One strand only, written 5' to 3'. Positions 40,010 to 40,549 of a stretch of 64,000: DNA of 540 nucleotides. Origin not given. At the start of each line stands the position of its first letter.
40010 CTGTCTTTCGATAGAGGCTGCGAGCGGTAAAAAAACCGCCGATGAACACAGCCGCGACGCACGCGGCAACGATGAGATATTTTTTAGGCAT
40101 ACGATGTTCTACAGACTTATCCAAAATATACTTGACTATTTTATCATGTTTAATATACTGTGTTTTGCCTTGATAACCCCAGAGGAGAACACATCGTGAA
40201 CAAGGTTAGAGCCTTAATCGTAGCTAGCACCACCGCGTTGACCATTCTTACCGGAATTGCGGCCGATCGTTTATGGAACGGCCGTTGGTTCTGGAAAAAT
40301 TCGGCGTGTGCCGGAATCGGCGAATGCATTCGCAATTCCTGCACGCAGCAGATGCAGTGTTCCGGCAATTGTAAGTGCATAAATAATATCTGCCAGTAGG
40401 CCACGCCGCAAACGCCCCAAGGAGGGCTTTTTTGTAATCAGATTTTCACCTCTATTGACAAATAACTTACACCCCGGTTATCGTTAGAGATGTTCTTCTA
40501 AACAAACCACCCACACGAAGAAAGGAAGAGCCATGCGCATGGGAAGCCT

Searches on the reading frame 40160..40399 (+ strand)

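Call 8: search_protein_families(library=pfam, proteins=[window:40160-40399:+], max_evalue=0.1)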
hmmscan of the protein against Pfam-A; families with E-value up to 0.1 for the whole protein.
window:40160-40399:+ (79 aa): 0 families

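Call 37: search_protein_families(library=ncbifam, proteins=[window:40160-40399:+], max_evalue=1)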
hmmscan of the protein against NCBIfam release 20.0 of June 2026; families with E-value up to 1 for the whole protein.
window:40160-40399:+ (79 aa): 1 family
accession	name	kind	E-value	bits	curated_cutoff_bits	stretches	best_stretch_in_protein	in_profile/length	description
TIGR02566.1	cas_Csy3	equivalog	0.076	12.4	157.55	1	23-52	123-152/341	type I-F CRISPR-associated protein Csy3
